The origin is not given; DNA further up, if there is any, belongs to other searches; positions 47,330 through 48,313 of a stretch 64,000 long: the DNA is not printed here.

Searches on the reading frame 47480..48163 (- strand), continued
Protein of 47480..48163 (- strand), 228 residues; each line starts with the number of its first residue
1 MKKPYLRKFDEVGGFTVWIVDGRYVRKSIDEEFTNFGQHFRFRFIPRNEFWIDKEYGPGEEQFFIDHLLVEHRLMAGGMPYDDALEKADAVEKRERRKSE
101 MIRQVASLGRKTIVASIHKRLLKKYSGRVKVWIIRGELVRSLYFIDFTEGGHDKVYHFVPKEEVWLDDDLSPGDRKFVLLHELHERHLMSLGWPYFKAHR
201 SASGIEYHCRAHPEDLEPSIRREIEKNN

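Call 31: search_protein_families(library=pfam, proteins=[P0267, P0232, P0263, P0242, P0253, P0219, P0182], max_evalue=0.001)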
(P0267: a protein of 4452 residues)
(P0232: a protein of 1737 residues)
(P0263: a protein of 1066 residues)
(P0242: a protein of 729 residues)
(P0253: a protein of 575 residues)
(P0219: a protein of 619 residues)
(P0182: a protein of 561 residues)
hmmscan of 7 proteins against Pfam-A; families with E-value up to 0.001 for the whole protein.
P0267 (4452 aa): 5 families
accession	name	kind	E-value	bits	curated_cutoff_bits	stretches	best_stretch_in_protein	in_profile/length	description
PF21849.1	DUF6908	-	8.5e-22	77.8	27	1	2154-2272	2-122/123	Domain of unknown function (DUF6908)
PF07669.17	Eco57I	-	1.3e-07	32.3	25.3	1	2889-2966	70-160/171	Eco57I restriction-modification methylase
PF06853.17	DUF1249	-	2.5e-06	27.9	25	1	2199-2272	40-115/116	Protein of unknown function (DUF1249)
PF04851.21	ResIII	-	2.8e-05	24.5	22.5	1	3517-3704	3-135/164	Type III restriction enzyme, res subunit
PF00270.35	DEAD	-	0.0003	21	26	0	3520-3627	2-107/167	DEAD/DEAH box helicase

P0232 (1737 aa): 2 families
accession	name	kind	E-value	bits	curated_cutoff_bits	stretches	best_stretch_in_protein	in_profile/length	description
PF01028.25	Topoisom_I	-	3.8e-27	95.6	23.7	1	876-1066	7-200/228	Eukaryotic DNA topoisomerase I, catalytic core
PF00856.33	SET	-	4.4e-09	37.1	22.4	1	48-92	56-104/105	SET domain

P0263 (1066 aa): 1 family
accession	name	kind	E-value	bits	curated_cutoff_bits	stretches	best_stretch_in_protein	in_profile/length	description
PF08381.16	BRX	-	3.5e-05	23.5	24.5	1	985-1023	13-51/56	Transcription factor regulating root and shoot growth via Pin3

P0242 (729 aa): 0 families

P0253 (575 aa): 0 families

P0219 (619 aa): 0 families

P0182 (561 aa): 0 families

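Call 32: search_protein_families(library=pfam, proteins=[P0175, P0173, P0140, P0133, P0130, P0142, P0150, P0160, P0216, P0236], max_evalue=0.001)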
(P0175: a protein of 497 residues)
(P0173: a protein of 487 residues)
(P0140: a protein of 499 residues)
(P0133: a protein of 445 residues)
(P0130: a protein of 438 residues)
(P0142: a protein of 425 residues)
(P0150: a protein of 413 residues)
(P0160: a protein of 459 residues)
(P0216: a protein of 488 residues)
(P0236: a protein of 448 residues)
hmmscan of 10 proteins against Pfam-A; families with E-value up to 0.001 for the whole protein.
P0175 (497 aa): 0 families

P0173 (487 aa): 1 family
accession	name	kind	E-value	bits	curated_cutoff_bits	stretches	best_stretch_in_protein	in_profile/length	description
PF24827.1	AstE_AspA_cat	-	2.8e-07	30.7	25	1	282-356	2-71/192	Succinylglutamate desuccinylase/Aspartoacylase catalytic domain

P0140 (499 aa): 1 family
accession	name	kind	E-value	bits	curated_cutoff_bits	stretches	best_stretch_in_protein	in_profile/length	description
PF13619.11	KTSC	-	1.5e-07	31.5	25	1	428-478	1-52/58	KTSC domain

P0133 (445 aa): 0 families

P0130 (438 aa): 4 families
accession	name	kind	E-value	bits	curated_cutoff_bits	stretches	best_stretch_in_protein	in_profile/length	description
PF03412.21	Peptidase_C39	-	8.5e-18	64.9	22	1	291-422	2-122/133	Peptidase C39 family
PF13529.12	Peptidase_C39_2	-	4e-09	37.6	24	1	289-405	1-142/143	Peptidase_C39 like family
PF11814.14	DUF3335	-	8e-05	22.7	25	0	291-319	1-29/206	Peptidase_C39 like family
PF09778.15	Guanylate_cyc_2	-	0.00013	21.9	28.1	1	293-328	3-38/212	Guanylylate cyclase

P0142 (425 aa): 1 family
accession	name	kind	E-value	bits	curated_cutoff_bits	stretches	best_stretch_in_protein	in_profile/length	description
PF01300.24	Sua5_yciO_yrdC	-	1.3e-41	142.4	25.1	1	241-414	2-178/178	Telomere recombination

P0150 (413 aa): 1 family
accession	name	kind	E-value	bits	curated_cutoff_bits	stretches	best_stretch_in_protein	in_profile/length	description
PF04191.18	PEMT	-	5.9e-05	23.9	25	1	320-385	37-103/105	Phospholipid methyltransferase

P0160 (459 aa): 1 family
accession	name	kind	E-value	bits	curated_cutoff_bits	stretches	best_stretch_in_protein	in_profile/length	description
PF08713.17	DNA_alkylation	-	1.3e-24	87.5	21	1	253-431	4-192/213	DNA alkylation repair enzyme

P0216 (488 aa): 1 family
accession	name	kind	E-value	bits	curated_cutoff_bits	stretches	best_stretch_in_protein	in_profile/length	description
PF01028.25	Topoisom_I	-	2.1e-28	99.7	23.7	1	251-448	6-201/228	Eukaryotic DNA topoisomerase I, catalytic core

P0236 (448 aa): 3 families
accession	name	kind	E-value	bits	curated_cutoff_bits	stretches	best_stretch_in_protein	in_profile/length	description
PF13508.13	Acetyltransf_7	-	0.00018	22.3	27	1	234-289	5-59/84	Acetyltransferase (GNAT) domain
PF00583.31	Acetyltransf_1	-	0.00029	21.5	20.7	1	222-283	17-86/116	Acetyltransferase (GNAT) family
PF14542.12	Acetyltransf_CG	-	0.00085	19.8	30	0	242-281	9-49/80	GCN5-related N-acetyl-transferase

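Call 46: fold_search(model_id=the predicted structure, library=pdb)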
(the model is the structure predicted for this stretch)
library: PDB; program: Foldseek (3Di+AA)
matches with E <= 10: 167; with E <= 0.001: 0
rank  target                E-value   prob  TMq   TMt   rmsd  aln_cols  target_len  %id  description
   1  3dti                  2.5e-01  0.35  0.20  0.19  15.4       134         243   16  Crystal structure of the IRRE protein, a central regulator of DNA damage repair in deinococcaceae (released 2009-02-10)
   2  8fmw_C                7.3e-01  0.12  0.14  0.15  15.1        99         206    9  The structure of a hibernating ribosome in the Lyme disease pathogen (released 2023-11-08)
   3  2x4h_B                7.7e-01  0.47  0.14  0.25  11.0        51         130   20  Crystal Structure of the hypothetical protein SSo2273 from Sulfolobus solfataricus (released 2010-07-21)
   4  9v24_sd               8.2e-01  0.05  0.12  0.13  15.4       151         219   10  Cryo- EM structure of 75S ribosome with A/P- & P/E- tRNAs from Entamoeba histolytica (released 2025-10-15)
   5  2x4h_A                1.0e+00  0.41  0.14  0.25  10.7        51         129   20  Crystal Structure of the hypothetical protein SSo2273 from Sulfolobus solfataricus (released 2010-07-21)
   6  5bse_D                1.1e+00  0.15  0.17  0.15  13.8       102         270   19  Crystal structure of Medicago truncatula (delta)1-Pyrroline-5-Carboxylate Reductase (MtP5CR) (released 2015-11-11)
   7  2h09                  1.3e+00  0.30  0.15  0.25   9.7        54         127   28  Crystal structure of diphtheria toxin repressor like protein from E. coli (released 2007-05-15)
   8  8sln_A                1.3e+00  0.20  0.18  0.17   9.4       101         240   16  Crystal structure of Deinococcus geothermalis PprI complexed with ssDNA (released 2024-03-13)
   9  9fny_AC               1.3e+00  0.05  0.14  0.15  14.5       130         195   13  PF30S-PF30S dimer mediated by aRDF from P. furiosus (Structure I) (released 2025-01-15)
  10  8bsi_SC               1.4e+00  0.06  0.14  0.15  14.9       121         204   15  Giardia ribosome chimeric hybrid-like GDP+Pi bound state (B1) (released 2023-03-15)
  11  9fia_B3               1.5e+00  0.08  0.17  0.18  12.3       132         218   16  SSU(body) structure derived from the SSU sample of the mitoribosome from T. gondii. (released 2024-12-11)
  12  2x4h_C                1.6e+00  0.33  0.15  0.25  10.8        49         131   16  Crystal Structure of the hypothetical protein SSo2273 from Sulfolobus solfataricus (released 2010-07-21)
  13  9v1k_sd               1.8e+00  0.03  0.12  0.12  15.7       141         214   10  Cryo- EM structure of small subunit (head) of 75S ribosome with P- tRNA from Entamoeba histolytica (released 2025-10-08)
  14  5bsg_G                1.9e+00  0.16  0.18  0.15  13.3        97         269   18  Crystal structure of Medicago truncatula (delta)1-Pyrroline-5-Carboxylate Reductase (MtP5CR) in complex with NADP+ (released 2015-11-11)
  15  5bsh_C                2.0e+00  0.15  0.18  0.15  13.1        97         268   18  Crystal structure of Medicago truncatula (delta)1-Pyrroline-5-Carboxylate Reductase (MtP5CR) in complex with L-Proline (released 2015-11-11)
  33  8slm                  3.2e+00  0.07  0.17  0.16  17.9       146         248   14  Crystal structure of Deinococcus geothermalis PprI (released 2024-03-13)
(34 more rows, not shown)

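Call 48: search_solved_structures(query=A3, max_evalue=10, show_alignments=3)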
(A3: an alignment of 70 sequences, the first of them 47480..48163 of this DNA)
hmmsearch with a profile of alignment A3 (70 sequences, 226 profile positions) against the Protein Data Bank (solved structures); distinct sequences matched with E-value up to 10: 1.
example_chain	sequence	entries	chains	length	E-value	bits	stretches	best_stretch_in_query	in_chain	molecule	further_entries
8g64_A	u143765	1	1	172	0.0063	19.3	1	126-182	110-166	Flavodoxin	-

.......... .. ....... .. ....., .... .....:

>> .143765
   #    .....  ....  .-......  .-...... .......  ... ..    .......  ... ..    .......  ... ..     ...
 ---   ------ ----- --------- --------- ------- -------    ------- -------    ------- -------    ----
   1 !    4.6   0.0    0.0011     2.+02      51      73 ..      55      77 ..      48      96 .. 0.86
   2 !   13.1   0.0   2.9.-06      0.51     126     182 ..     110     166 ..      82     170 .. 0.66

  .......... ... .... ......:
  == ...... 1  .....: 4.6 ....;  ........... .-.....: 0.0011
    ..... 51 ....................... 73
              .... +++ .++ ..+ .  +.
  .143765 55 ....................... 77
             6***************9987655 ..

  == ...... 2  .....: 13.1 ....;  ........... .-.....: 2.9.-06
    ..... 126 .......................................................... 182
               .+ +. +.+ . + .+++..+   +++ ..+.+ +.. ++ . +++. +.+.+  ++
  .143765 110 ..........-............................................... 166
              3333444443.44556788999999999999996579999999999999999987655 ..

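Call 49: search_protein_families(library=pfam, alignment_id=A3, max_evalue=1)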
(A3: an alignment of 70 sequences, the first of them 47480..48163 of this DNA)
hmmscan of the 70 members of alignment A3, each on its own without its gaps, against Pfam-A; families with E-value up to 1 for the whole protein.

A. member 1, window:47480-48163:- (228 aa): 1 family
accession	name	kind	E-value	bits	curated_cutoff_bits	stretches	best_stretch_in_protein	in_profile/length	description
PF06114.19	Peptidase_M78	-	0.035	14.4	22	1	151-183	17-50/123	IrrE N-terminal-like domain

B. families by the number of members that match (of 70 scanned): 42 families (the first 25 are shown)
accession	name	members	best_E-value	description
PF06114.19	Peptidase_M78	9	0.00041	IrrE N-terminal-like domain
PF02742.21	Fe_dep_repr_C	7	0.0057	Iron dependent repressor, metal binding and dimerisation domain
PF09092.17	Lyase_N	2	0.02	Lyase, N terminal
PF16715.11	CDPS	2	0.13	Cyclodipeptide synthase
PF01583.26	APS_kinase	1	0.0081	Adenylylsulphate kinase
PF15565.11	Imm30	1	0.011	Immunity protein 30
PF24952.1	DUF7761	1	0.017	Domain of unknown function (DUF7761)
PF06936.16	Selenoprotein_S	1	0.028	Selenoprotein S (SelS)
PF05113.18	DUF693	1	0.028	Protein of unknown function (DUF693)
PF07579.16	DUF1548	1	0.03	Domain of Unknown Function (DUF1548)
PF12294.13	DUF3626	1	0.031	Protein of unknown function (DUF3626)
PF22727.1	NCH2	1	0.036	NACHT C-terminal Helical domain 2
PF01770.24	Folate_carrier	1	0.044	Reduced folate carrier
PF21840.1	DUF6899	1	0.052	Domain of unknown function (DUF6899)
PF25623.1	T4_CASP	1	0.052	T4-phage like capsid assembly scaffolding protein family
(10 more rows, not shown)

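Call 50: list_cluster_members(proteins=[P0216, P0224, P0232, P0267, P0166, P0130, P0134, P0160, P0142, P0180])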
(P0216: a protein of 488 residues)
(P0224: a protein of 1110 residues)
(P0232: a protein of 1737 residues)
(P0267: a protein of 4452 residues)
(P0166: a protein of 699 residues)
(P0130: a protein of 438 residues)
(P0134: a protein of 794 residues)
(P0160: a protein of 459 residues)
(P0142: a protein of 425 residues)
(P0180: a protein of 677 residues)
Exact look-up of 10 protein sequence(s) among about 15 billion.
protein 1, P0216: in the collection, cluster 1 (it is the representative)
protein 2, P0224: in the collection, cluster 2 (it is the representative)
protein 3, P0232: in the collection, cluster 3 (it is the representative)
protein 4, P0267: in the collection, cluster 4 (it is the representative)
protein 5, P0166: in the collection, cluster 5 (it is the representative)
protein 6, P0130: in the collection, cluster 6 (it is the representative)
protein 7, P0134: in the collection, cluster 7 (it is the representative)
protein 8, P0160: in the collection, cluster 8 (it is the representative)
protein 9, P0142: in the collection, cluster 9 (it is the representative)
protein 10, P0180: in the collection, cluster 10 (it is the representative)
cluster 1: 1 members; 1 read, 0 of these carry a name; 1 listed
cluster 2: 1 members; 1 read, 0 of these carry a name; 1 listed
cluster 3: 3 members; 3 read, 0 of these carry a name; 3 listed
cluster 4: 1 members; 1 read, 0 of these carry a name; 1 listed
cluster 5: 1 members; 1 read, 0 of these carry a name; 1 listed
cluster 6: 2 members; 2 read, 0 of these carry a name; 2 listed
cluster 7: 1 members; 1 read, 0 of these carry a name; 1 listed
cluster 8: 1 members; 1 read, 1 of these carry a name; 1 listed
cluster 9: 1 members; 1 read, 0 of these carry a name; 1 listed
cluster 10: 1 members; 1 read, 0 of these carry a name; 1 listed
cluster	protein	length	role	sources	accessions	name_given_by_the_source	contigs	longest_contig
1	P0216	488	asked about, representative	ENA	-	-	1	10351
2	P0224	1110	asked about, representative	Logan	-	-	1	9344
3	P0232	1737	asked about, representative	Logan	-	-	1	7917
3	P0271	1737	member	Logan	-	-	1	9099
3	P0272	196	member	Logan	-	-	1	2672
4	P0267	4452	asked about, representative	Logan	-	-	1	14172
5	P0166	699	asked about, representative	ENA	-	-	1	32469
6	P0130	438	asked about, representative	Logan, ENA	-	-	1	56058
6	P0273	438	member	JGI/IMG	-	-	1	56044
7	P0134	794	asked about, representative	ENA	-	-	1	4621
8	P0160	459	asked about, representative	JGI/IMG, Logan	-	3-methyladenine DNA glycosylase AlkD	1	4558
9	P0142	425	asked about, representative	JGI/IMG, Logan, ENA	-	-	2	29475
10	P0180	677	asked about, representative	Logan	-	-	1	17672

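Call 51: find_encoding_contigs(protein=P0216, flank=5000, max_places=2)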
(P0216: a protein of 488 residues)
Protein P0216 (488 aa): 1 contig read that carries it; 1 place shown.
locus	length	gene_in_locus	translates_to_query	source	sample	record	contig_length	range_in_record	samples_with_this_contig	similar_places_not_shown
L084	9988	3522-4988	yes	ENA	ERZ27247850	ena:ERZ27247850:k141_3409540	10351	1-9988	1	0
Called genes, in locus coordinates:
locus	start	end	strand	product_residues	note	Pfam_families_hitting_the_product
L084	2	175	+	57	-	?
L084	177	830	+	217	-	PF05050:Methyltransf_21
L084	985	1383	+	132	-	-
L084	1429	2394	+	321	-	-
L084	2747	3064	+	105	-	-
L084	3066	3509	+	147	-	-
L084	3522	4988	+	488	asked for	PF01028:Topoisom_I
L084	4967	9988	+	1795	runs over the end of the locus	?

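Call 52: find_encoding_contigs(protein=P0166, flank=8000, max_places=2)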
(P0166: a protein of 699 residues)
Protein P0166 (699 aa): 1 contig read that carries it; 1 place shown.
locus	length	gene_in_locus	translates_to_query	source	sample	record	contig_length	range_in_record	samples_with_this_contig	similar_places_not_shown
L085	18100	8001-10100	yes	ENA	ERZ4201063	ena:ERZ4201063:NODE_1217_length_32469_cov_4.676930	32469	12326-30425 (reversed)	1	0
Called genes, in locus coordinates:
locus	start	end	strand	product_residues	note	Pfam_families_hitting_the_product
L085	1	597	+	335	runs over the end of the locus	-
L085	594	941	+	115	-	-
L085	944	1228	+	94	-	-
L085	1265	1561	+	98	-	-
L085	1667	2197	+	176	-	-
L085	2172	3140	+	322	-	-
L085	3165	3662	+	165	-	-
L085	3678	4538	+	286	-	-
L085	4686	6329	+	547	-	PF05443:ROS_MUCR (faint), PF24308:DUF7487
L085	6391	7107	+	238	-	PF06414:Zeta_toxin, PF13671:AAA_33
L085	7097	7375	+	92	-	-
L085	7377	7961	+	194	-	PF01885:PTS_2-RNA (weak)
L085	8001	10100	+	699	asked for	PF18760:ART-PolyVal (weak), PF03412:Peptidase_C39, PF13529:Peptidase_C39_2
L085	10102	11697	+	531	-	-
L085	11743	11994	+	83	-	-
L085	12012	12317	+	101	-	-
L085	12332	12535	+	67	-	-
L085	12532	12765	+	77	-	-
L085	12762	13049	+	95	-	-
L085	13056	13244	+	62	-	-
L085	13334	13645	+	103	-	-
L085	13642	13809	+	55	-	-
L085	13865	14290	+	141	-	-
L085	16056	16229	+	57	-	-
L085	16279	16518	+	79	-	PF00550:PP-binding (weak)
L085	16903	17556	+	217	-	-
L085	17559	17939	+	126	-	-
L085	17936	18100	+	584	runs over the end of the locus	PF05731:TROVE, PF25045:vWA_Ro60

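Call 54: find_related_loci(query=A1, collection=viral_contigs, flank=6000)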
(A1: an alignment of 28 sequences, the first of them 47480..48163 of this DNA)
Query A1 (228 aa) in viral_contigs; peptide patterns used: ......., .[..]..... (x = any residue, [..] = any of these).
66 stretches matched a pattern; 33 encode a relative of the query (tblastn E <= 1e-3); 32 distinct loci.
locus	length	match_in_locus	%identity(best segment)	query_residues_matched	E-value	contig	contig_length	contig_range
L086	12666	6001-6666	50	2-223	3e-73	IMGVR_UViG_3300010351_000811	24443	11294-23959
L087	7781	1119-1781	50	1-223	5e-71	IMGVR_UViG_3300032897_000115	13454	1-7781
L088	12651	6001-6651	49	13-220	3e-64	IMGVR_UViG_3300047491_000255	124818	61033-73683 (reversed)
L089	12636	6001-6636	50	12-220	8e-63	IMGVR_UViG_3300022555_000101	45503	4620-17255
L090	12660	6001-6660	50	13-223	2e-61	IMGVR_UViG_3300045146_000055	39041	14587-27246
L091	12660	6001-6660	50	13-223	2e-61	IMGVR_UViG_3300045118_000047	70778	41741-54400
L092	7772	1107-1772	42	1-227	3e-59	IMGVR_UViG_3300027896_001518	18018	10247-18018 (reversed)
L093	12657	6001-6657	50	3-216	4e-58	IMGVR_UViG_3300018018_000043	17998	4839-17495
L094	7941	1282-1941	44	9-227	8e-56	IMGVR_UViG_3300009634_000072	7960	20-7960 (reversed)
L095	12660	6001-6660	44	9-227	8e-56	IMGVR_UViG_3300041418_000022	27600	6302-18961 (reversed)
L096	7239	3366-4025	44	9-227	8e-56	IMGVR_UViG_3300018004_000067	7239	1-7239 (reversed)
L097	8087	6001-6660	44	9-227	8e-56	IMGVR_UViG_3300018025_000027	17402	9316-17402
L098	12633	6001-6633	49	14-223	2e-61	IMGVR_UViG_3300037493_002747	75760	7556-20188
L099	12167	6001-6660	44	9-227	8e-56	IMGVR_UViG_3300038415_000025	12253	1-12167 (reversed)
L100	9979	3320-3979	44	9-227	6e-55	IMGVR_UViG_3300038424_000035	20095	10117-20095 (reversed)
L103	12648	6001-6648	41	7-223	8e-53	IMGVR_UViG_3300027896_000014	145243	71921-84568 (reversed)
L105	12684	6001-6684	41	1-228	7e-55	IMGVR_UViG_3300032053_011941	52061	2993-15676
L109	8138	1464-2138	35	2-224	2e-38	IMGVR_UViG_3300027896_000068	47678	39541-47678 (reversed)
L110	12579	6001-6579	36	15-222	4e-36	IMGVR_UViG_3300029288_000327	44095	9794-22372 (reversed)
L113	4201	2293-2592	41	14-223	2e-23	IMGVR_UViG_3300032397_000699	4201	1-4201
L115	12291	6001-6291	43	13-215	6e-21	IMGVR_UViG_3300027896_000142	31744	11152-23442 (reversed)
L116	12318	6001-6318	39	17-221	2e-19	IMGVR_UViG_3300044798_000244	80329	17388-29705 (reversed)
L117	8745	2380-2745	32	110-228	4e-11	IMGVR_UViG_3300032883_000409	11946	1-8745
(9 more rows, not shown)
